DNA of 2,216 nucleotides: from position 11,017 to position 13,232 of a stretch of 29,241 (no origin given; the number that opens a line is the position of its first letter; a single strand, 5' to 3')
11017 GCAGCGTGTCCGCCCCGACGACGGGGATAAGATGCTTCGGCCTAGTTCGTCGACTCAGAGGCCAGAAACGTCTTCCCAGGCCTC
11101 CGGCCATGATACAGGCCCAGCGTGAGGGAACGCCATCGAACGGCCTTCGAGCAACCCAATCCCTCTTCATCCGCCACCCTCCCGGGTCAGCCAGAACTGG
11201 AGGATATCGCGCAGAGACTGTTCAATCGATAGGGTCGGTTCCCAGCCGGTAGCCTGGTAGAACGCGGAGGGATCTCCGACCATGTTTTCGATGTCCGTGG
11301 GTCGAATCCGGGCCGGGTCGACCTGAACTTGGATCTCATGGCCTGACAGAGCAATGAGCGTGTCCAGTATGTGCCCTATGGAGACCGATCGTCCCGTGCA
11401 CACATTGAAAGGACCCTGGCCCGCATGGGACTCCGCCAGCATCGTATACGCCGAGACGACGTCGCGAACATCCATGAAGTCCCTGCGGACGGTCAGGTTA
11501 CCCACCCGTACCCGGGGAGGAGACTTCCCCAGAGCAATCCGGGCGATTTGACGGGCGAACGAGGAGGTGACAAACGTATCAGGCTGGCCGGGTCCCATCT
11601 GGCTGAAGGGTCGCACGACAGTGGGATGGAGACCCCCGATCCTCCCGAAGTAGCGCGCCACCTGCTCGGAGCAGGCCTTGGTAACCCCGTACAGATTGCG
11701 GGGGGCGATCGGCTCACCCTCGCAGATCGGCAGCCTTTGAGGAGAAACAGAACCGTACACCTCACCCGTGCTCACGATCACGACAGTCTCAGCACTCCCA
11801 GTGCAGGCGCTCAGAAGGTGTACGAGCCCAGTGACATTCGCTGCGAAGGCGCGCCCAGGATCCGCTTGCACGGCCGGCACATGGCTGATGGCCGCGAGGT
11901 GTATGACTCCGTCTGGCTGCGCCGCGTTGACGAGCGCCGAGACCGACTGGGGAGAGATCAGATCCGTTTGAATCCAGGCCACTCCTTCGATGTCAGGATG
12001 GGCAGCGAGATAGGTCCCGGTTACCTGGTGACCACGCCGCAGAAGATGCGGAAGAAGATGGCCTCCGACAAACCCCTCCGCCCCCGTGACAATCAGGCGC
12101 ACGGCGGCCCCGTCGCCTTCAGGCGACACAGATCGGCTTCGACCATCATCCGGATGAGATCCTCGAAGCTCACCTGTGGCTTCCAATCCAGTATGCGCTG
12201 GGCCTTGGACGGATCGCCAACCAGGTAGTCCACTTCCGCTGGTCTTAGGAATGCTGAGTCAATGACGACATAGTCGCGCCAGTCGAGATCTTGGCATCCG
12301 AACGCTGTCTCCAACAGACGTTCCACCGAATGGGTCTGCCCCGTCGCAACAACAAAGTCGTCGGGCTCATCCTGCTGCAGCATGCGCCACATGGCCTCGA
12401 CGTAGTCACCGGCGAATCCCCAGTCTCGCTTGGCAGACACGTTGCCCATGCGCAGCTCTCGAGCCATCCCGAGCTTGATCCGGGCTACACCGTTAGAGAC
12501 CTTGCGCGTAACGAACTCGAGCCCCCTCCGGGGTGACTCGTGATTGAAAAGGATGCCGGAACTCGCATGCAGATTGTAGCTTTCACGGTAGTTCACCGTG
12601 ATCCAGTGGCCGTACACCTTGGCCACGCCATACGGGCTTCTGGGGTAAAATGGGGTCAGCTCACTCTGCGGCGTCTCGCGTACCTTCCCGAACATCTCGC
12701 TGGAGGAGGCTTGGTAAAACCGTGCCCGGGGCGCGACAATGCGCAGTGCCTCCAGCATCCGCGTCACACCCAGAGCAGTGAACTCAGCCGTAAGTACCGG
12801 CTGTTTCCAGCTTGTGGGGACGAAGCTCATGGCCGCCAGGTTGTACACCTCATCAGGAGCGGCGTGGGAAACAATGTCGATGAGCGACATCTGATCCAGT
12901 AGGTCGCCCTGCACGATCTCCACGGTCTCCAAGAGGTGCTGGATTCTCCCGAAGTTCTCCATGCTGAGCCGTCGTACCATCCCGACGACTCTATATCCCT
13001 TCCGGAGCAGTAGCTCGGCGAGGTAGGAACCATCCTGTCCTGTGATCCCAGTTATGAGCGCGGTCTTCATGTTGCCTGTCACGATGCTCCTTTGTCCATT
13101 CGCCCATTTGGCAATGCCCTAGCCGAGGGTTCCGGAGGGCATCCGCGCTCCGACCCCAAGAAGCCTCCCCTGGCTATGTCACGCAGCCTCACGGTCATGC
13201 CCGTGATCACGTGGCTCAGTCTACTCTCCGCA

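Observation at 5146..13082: CPA-like GDP-D-rhamnose / Wzm-Wzt locus interrupted by a c-di-GMP-producing two-component pair, without glycosyltransferases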

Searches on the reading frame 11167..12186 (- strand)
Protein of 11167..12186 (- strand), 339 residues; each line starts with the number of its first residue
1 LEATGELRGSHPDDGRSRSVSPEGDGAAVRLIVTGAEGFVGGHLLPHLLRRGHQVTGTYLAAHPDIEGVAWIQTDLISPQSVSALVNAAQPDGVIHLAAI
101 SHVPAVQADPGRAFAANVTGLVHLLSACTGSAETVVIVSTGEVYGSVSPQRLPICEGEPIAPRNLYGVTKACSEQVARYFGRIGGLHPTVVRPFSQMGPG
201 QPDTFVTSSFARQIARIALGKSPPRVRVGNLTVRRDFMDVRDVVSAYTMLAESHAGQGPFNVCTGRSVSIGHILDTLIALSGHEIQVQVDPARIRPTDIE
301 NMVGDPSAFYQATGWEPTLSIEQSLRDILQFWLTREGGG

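Call 3: search_protein_families(library=pfam, proteins=[window:11167-12186:-])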
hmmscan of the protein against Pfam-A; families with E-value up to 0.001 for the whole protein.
window:11167-12186:- (339 aa): 7 families
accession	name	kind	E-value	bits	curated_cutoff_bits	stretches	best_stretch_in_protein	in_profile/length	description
PF16363.11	GDP_Man_Dehyd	-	1.1e-55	189.8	27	1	32-327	1-331/332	GDP-mannose 4,6 dehydratase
PF01370.27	Epimerase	-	3.3e-50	171.2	20.9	1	32-262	2-239/240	NAD dependent epimerase/dehydratase family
PF04321.23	RmlD_sub_bind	-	1e-17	64.6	27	1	30-178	2-137/287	RmlD substrate binding domain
PF02719.21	Polysacc_synt_2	-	1.6e-12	47.7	20.2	1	74-286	61-252/293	Polysaccharide biosynthesis protein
PF07993.18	NAD_binding_4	-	2.2e-11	43.9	20.1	1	88-198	86-209/258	Male sterility protein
PF01073.25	3Beta_HSD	-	2.7e-08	33.6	22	1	32-204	1-189/280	3-beta hydroxysteroid dehydrogenase/isomerase family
PF13460.12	NAD_binding_10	-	0.00076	19.8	27.2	0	35-150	1-108/184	NAD(P)H-binding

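Call 4: search_protein_families(library=ncbifam, proteins=[window:11167-12186:-])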
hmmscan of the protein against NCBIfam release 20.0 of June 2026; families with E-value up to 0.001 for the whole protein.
window:11167-12186:- (339 aa): 28 families (the best 25 are shown)
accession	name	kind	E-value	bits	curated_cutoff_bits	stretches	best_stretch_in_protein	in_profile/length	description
TIGR04180.1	EDH_00030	hypoth_equivalog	3e-38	131.6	475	1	32-319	2-296/297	NAD-dependent 4,6-dehydratase LegB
TIGR01179.1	galE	equivalog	1.7e-31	109.3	262.3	1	31-329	2-322/332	UDP-glucose 4-epimerase GalE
TIGR01181.1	dTDP_gluc_dehyt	equivalog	6.1e-29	101.1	365.1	1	31-335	2-314/321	dTDP-glucose 4,6-dehydratase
TIGR01472.1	gmd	equivalog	5.9e-22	78.3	415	1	59-330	46-336/342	GDP-mannose 4,6-dehydratase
NF043036.1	ErythonDh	equivalog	2.6e-19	69.6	325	1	30-335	2-319/321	D-erythronate dehydrogenase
TIGR02197.1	heptose_epim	equivalog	4.1e-17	62.3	274.6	1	31-295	1-276/316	ADP-glyceromanno-heptose 6-epimerase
TIGR01214.1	rmlD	equivalog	4.2e-17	62.1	224.05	1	30-179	1-137/285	dTDP-4-dehydrorhamnose reductase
TIGR02622.1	CDP_4_6_dhtase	equivalog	2.3e-14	53.3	278.45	1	30-179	6-167/352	CDP-glucose 4,6-dehydratase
NF052578.1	StrlDmthSdmBMthl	equivalog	4.7e-12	46.3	600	1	32-286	4-250/328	sterol demethylase protein SdmB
NF007582.0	PRK10217.1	equivalog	1.7e-11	43.8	698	1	60-333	44-332/355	dTDP-glucose 4,6-dehydratase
TIGR01746.1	Thioester-redct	subfamily_domain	2e-11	43.7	213.35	1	92-293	90-291/371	thioester reductase domain-containing protein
TIGR03466.1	HpnA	hypoth_equivalog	2.3e-11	43.1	367.65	1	31-285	3-250/327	hopanoid-associated sugar epimerase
NF042423.1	oxyalk_red_Shew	equivalog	3.5e-11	42.7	580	1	30-203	10-181/331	2-alkyl-3-oxoalkanoate reductase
NF008872.0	PRK11908.1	equivalog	9.7e-11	41.3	294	1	30-255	3-241/349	bifunctional UDP-4-keto-pentose/UDP-xylose synthase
NF005998.1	PRK08125.1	equivalog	1.5e-09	36.8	777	1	29-271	316-566/649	bifunctional UDP-4-amino-4-deoxy-L-arabinose formyltransferase/UDP-glucuronic acid oxidase ArnA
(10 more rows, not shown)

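Call 15: search_solved_structures(query=window:11167-12102:-, max_evalue=1e-10)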
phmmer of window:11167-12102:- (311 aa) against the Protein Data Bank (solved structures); distinct sequences matched with E-value up to 1e-10: 73 (the best 60 are shown).
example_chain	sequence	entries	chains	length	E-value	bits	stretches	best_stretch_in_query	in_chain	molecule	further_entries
2pk3_A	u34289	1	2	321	4.6e-57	197.5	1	1-304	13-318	GDP-6-deoxy-D-lyxo-4-hexulose reductase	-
6x3b_A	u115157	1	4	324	6.6e-57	197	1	2-307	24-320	GDP-6-deoxy-D-mannose reductase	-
4lw8_A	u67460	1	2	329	1.1e-40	143.8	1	2-300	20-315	Putative epimerase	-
7us5_A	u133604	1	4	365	5.1e-26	95.6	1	45-306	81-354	GDP-D-GLYCERO-D-MANNO-HEPTOSE 4,6-DEHYDRATASE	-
1rpn_A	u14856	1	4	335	3.5e-25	92.9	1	4-305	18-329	GDP-mannose 4,6-dehydratase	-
2p5u_A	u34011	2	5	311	2.2e-24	90.2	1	1-298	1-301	UDP-glucose 4-epimerase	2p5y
7ys8_A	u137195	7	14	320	1e-23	88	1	1-304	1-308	UDP-glucose 4-epimerase | UDP-glucose 4-epimerase along with EC 5.1.3.2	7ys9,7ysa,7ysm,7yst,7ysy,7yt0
4zrm_A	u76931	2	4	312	7.9e-23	85.1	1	1-304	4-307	UDP-glucose 4-epimerase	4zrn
7kf3_A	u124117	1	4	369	2.8e-21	80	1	36-246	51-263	GDP-mannose 4,6-dehydratase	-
1db3_A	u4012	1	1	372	3.3e-21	79.8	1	47-256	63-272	GDP-MANNOSE 4,6-DEHYDRATASE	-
6dnt_A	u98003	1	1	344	3.4e-21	79.7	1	3-305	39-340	NAD-dependent epimerase/dehydratase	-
6wjb_A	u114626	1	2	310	6.4e-21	78.8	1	2-273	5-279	NAD-dependent epimerase/dehydratase family protein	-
6wj9_A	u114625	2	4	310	3.2e-20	76.5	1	2-273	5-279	NAD-dependent epimerase/dehydratase family protein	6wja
3vps_A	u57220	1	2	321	8.2e-20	75.2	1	2-308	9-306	NAD-dependent epimerase/dehydratase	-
6kv9_A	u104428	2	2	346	4.4e-19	72.8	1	3-289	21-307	MoeE5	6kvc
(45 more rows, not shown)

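Call 58: search_solved_structures(query=window:11167-12102:-, max_evalue=1e-40, show_alignments=2)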
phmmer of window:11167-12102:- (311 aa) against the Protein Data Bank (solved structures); distinct sequences matched with E-value up to 1e-40: 2.
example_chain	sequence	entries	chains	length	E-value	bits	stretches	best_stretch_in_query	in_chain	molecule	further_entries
2pk3_A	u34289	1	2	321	4.6e-57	197.5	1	1-304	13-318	GDP-6-deoxy-D-lyxo-4-hexulose reductase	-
6x3b_A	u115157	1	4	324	6.6e-57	197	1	2-307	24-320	GDP-6-deoxy-D-mannose reductase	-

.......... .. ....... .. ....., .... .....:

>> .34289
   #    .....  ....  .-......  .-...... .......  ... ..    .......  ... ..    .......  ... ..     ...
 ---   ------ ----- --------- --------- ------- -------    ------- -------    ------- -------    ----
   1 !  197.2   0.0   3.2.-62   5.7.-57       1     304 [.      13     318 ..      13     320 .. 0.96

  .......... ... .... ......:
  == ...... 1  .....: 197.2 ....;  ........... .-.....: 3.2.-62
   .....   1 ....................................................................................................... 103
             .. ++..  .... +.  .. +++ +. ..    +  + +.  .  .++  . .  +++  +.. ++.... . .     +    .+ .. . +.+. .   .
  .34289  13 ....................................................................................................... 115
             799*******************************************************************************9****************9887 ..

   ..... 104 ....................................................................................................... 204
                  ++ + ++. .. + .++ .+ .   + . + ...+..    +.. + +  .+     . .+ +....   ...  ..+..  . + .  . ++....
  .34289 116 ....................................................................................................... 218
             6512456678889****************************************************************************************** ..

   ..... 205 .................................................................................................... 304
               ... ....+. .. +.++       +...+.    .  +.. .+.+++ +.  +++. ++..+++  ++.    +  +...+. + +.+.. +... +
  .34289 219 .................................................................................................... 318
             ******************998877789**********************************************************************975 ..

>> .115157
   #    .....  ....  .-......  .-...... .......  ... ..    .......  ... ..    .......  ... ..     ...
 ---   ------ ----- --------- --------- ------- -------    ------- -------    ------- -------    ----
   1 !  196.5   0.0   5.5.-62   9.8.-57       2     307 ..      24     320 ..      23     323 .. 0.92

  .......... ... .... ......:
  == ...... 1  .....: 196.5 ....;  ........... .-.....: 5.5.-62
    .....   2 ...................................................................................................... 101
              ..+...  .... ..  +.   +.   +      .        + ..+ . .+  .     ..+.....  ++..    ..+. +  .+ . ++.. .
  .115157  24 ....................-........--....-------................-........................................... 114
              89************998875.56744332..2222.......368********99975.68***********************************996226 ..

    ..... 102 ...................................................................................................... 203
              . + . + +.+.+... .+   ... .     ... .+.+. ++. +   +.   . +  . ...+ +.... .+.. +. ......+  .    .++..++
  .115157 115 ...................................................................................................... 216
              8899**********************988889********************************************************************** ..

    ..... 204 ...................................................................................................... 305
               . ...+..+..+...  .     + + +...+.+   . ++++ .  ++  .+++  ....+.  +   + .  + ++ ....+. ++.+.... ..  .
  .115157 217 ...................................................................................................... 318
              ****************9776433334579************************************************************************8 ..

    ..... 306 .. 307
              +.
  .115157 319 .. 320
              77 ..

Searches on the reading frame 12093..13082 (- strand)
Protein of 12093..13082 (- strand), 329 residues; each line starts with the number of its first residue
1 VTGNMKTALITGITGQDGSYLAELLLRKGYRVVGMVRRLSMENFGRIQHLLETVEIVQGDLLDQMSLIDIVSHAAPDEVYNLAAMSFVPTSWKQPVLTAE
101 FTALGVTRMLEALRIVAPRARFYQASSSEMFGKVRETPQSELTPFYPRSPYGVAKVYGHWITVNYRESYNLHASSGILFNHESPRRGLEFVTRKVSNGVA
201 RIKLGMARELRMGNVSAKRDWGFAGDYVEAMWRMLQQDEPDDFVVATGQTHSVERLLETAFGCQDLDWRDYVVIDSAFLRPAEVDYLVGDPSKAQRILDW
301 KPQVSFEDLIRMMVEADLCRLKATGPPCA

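Call 3: search_protein_families(library=pfam, proteins=[window:12093-13082:-])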
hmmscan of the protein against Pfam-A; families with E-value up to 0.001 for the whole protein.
window:12093-13082:- (329 aa): 4 families
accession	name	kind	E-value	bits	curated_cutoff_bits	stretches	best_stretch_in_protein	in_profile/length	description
PF16363.11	GDP_Man_Dehyd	-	6.8e-130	433.8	27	1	9-313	1-332/332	GDP-mannose 4,6 dehydratase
PF01370.27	Epimerase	-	7.3e-68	229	20.9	1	8-246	1-240/240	NAD dependent epimerase/dehydratase family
PF04321.23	RmlD_sub_bind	-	2.2e-07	30.7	27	1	8-163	3-137/287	RmlD substrate binding domain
PF05368.20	NmrA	-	3.8e-05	23.9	27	1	6-74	3-70/298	NmrA-like family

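Call 4: search_protein_families(library=ncbifam, proteins=[window:12093-13082:-])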
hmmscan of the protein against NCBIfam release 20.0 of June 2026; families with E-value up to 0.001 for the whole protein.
window:12093-13082:- (329 aa): 15 families
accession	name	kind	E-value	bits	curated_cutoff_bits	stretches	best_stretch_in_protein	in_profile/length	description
TIGR01472.1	gmd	equivalog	2.1e-127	425.1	415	1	6-318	1-339/342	GDP-mannose 4,6-dehydratase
TIGR04180.1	EDH_00030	hypoth_equivalog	1.4e-32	112.9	475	1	9-304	2-296/297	NAD-dependent 4,6-dehydratase LegB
TIGR01181.1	dTDP_gluc_dehyt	equivalog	6e-25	88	365.1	1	8-315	2-309/321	dTDP-glucose 4,6-dehydratase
TIGR01179.1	galE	equivalog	2.3e-18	66.1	262.3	1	9-172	3-167/332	UDP-glucose 4-epimerase GalE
TIGR02622.1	CDP_4_6_dhtase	equivalog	3e-18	66.1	278.45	1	6-118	5-120/352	CDP-glucose 4,6-dehydratase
NF007582.0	PRK10217.1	equivalog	7.9e-10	38.3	698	1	5-315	1-329/355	dTDP-glucose 4,6-dehydratase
NF007956.0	PRK10675.1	subfamily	1.1e-08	34.6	394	1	8-158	3-156/338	UDP-glucose 4-epimerase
NF043036.1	ErythonDh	equivalog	3e-08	33.2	325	1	9-165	4-163/321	D-erythronate dehydrogenase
NF052578.1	StrlDmthSdmBMthl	equivalog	5.1e-08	33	600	1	7-169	2-152/328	sterol demethylase protein SdmB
NF011728.1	PRK15181.1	equivalog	3.6e-07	29.5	760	1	6-181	16-195/348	Vi polysaccharide biosynthesis UDP-N-acetylglucosaminuronic acid C-4 epimerase TviC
NF007490.0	PRK10084.1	subfamily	2.9e-06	26.5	649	1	9-317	4-334/361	dTDP-glucose 4,6-dehydratase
TIGR03466.1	HpnA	hypoth_equivalog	1.2e-05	24.4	367.65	1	7-84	2-73/327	hopanoid-associated sugar epimerase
NF004823.0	PRK06179.1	subfamily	0.00037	20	310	1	4-71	4-65/271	oxidoreductase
TIGR01214.1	rmlD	equivalog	0.0004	19.6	224.05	1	9-171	3-144/285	dTDP-4-dehydrorhamnose reductase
NF058621.1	DiazavRedAvaA7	equivalog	0.00054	19.7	400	0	9-114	4-102/304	3-diazoavenalumate denitrifying reductase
